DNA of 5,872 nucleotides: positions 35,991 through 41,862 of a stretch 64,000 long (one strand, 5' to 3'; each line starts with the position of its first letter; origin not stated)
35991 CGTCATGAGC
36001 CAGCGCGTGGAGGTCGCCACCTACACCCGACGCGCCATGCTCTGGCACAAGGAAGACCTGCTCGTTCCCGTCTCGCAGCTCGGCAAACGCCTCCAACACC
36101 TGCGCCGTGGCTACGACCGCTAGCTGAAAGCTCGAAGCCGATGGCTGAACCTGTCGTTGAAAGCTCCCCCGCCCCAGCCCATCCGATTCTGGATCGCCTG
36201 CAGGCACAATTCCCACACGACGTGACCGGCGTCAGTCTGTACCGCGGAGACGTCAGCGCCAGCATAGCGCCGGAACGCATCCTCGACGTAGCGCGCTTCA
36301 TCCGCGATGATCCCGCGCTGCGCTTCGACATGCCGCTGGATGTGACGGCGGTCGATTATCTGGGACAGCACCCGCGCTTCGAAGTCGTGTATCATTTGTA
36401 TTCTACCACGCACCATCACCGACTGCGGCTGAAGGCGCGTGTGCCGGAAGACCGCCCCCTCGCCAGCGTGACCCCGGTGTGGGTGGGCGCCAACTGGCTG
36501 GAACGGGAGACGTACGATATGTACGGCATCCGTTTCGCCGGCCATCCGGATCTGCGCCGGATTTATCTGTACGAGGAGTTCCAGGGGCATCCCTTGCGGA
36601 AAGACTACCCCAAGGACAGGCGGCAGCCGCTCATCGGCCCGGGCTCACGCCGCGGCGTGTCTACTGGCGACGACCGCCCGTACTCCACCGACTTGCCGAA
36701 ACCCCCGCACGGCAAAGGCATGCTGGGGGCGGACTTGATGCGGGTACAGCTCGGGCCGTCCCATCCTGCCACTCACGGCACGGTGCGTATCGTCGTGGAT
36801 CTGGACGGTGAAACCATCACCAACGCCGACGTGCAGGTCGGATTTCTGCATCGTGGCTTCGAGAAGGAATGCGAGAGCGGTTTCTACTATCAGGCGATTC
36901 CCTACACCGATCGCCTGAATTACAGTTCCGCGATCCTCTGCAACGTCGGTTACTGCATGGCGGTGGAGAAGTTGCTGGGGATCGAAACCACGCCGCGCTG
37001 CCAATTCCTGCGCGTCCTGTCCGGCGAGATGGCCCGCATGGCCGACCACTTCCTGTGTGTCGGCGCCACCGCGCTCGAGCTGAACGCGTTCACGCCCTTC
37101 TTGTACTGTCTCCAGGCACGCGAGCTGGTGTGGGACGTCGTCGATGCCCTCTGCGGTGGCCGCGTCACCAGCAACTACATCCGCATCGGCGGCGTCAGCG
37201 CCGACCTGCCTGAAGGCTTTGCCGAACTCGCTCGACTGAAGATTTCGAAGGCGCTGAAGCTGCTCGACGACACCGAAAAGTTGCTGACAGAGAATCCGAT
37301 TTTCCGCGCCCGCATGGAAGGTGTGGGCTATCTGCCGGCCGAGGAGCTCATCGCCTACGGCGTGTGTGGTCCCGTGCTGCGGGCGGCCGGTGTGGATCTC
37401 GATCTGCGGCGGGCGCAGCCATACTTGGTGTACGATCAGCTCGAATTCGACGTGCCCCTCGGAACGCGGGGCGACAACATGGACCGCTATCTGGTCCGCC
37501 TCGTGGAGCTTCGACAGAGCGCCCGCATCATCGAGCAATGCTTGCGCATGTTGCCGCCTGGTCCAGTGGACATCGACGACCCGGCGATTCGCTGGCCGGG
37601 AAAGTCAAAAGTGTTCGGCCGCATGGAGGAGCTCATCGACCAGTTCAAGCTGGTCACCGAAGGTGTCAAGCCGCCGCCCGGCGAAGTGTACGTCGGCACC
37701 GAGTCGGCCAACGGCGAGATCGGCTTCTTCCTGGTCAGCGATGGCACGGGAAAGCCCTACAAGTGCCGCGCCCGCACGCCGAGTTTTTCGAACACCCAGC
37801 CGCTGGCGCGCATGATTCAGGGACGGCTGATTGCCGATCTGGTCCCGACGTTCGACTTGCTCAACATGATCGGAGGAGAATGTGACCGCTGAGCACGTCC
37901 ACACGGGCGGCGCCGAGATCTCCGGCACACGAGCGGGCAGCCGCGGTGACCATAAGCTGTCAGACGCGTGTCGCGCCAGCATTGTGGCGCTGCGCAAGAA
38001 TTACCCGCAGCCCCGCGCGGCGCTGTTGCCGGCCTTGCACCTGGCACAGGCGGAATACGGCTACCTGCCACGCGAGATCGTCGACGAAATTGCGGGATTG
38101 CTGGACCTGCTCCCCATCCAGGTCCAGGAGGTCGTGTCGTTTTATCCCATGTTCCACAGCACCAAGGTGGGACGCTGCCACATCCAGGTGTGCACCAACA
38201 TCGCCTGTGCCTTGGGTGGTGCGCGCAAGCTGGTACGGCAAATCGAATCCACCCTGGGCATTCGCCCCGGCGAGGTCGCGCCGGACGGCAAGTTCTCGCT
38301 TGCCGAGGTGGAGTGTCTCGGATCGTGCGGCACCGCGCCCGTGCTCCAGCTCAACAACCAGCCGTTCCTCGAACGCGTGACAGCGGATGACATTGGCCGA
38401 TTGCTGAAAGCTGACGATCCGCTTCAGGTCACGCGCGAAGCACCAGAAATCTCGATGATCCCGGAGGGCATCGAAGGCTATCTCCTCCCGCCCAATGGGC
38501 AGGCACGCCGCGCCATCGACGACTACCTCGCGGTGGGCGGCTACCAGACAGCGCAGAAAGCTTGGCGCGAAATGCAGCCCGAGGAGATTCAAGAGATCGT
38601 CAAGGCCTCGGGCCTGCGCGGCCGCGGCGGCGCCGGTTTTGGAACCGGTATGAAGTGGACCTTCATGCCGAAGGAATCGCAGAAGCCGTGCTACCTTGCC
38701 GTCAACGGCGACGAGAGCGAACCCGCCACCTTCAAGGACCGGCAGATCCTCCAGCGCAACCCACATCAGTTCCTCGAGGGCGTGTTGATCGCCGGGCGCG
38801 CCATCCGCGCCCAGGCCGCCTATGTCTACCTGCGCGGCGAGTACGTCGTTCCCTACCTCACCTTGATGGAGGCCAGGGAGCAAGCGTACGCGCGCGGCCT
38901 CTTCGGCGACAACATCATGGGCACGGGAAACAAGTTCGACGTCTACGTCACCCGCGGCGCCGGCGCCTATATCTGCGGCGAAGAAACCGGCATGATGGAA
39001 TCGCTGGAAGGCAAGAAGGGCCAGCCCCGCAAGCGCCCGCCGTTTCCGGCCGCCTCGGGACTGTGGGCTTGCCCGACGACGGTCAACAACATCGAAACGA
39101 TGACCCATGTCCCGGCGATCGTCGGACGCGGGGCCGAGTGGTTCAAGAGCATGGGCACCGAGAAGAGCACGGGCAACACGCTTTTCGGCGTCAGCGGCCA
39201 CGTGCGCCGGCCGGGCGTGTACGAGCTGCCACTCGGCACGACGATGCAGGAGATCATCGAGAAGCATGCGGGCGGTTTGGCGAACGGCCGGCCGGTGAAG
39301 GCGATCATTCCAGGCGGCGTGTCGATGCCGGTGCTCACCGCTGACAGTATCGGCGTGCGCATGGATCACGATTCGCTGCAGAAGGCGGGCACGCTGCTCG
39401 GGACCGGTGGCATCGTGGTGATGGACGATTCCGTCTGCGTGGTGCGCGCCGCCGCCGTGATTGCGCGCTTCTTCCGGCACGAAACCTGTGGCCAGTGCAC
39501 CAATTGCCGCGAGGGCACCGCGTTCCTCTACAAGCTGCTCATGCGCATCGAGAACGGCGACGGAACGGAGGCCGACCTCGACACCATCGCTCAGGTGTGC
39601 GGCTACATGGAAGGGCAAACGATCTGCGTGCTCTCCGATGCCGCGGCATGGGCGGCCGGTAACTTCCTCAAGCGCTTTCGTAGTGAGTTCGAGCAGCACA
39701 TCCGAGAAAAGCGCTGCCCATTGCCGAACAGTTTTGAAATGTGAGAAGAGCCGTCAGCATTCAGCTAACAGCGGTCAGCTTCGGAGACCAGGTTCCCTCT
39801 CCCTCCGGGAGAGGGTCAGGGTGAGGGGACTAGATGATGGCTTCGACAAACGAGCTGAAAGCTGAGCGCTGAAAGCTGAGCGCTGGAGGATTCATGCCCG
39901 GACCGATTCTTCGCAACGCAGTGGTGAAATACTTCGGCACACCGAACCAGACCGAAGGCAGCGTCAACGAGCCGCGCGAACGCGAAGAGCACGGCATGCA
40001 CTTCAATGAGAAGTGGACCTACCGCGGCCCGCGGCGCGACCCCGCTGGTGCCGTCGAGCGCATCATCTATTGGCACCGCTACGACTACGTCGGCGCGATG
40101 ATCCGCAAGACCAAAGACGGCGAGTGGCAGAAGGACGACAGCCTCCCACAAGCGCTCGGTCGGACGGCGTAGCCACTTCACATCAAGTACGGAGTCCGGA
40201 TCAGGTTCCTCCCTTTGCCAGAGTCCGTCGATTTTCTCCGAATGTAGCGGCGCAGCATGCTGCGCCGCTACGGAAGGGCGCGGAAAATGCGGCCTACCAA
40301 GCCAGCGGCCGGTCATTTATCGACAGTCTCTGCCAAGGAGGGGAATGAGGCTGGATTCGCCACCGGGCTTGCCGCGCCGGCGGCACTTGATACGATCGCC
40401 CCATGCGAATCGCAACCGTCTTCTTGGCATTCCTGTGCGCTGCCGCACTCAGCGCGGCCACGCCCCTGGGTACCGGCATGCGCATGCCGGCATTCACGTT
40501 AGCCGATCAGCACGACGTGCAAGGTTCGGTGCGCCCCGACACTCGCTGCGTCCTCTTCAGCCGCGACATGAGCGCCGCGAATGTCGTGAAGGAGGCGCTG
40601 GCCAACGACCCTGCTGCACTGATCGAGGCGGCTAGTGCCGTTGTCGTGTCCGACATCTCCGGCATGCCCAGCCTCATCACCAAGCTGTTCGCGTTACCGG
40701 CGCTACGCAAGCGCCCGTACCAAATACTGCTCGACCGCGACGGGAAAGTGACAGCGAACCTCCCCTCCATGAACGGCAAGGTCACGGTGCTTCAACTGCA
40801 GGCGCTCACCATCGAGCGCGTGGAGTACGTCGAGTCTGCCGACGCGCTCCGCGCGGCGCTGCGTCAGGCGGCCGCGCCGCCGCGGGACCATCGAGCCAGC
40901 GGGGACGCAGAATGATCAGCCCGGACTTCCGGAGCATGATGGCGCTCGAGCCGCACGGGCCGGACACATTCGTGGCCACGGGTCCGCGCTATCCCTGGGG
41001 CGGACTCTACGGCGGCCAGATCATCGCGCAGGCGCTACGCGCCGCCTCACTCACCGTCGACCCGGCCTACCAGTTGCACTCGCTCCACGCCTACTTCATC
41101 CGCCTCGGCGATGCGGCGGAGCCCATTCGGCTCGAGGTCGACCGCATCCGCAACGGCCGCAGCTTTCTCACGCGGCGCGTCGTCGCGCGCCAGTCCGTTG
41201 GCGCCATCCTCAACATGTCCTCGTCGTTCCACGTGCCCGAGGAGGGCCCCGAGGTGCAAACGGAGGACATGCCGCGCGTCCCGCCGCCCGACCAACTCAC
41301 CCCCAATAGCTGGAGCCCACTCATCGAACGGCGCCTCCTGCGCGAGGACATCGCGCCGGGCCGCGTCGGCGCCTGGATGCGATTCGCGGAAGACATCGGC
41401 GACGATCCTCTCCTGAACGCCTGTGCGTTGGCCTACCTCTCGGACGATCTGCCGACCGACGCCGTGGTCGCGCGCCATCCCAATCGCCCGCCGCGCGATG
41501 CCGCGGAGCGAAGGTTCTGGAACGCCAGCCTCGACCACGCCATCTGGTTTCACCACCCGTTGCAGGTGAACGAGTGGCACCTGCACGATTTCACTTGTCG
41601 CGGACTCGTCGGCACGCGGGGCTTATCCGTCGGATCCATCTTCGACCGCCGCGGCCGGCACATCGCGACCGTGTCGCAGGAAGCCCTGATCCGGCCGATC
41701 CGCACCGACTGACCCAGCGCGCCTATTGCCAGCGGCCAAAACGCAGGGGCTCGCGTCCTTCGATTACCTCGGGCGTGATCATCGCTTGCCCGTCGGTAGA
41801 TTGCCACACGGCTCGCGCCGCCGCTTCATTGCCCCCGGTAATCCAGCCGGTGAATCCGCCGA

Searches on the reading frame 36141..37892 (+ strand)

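Call 50: search_protein_families(library=pfam, proteins=[window:36141-37892:+], max_evalue=0.0001)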
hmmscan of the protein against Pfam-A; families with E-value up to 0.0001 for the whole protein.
window:36141-37892:+ (583 aa): 2 families
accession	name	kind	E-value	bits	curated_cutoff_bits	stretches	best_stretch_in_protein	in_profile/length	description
PF00346.24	Complex1_49kDa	-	2.6e-100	335.4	24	1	315-583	3-271/271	Respiratory-chain NADH dehydrogenase, 49 Kd subunit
PF00329.25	Complex1_30kDa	-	4.7e-46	156.8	22.5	1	42-160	3-122/124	Respiratory-chain NADH dehydrogenase, 30 Kd subunit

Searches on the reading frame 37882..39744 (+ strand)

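Call 50: search_protein_families(library=pfam, proteins=[window:37882-39744:+], max_evalue=0.0001)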
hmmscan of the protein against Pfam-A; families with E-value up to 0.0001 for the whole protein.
window:37882-39744:+ (620 aa): 5 families
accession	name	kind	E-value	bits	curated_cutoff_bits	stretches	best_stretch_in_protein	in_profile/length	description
PF01257.25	2Fe-2S_thioredx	-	7.1e-46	156.1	24.8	1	38-176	5-142/145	Thioredoxin-like [2Fe-2S] ferredoxin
PF01512.22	Complex1_51K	-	1.1e-41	142.6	31.2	1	240-411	1-149/150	Nuo51 FMN-binding domain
PF10589.14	NADH_4Fe-4S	-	8.9e-27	93.2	23.5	1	523-606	2-85/85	NADH-ubiquinone oxidoreductase-F iron-sulfur binding region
PF10531.15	SLBB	-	6.4e-11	42.4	27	1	435-484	2-54/55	SLBB domain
PF22461.2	SLBB_2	-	2.3e-09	37.7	27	1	435-497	3-66/79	SLBB domain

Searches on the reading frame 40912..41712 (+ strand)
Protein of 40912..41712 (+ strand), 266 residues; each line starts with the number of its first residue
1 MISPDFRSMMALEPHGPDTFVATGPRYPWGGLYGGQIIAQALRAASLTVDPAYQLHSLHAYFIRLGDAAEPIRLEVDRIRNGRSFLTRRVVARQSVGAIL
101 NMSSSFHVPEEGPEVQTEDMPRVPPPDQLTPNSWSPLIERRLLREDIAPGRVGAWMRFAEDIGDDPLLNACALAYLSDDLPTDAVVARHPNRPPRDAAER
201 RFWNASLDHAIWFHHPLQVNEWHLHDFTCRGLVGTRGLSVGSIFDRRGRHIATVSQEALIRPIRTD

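Call 6: search_protein_families(library=ncbifam, proteins=[window:40912-41712:+], max_evalue=0.00001)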
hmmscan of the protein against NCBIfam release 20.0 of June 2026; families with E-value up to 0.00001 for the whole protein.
window:40912-41712:+ (266 aa): 2 families
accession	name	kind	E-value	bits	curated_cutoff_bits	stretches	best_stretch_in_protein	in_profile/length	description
TIGR00189.1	tesB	equivalog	2.1e-56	191.4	292.85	2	29-130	23-124/282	acyl-CoA thioesterase II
NF007817.0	PRK10526.1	equivalog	4.1e-37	128.1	481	2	32-130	34-131/286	acyl-CoA thioesterase II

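Call 7: search_protein_families(library=pfam, proteins=[window:40912-41712:+], max_evalue=0.0001)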
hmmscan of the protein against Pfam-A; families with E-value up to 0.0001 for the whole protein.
window:40912-41712:+ (266 aa): 3 families
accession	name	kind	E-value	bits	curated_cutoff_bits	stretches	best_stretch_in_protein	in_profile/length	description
PF20789.3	4HBT_3C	-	4.2e-23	82.5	24.1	1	118-260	2-140/140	Acyl-CoA thioesterase C-terminal domain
PF02551.21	Acyl_CoA_thio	-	7e-23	81.4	21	1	154-257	33-130/132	Acyl-CoA thioesterase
PF13622.12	4HBT_3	-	1.4e-18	67.3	24.3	1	28-106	7-82/83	Acyl-CoA thioesterase N-terminal domain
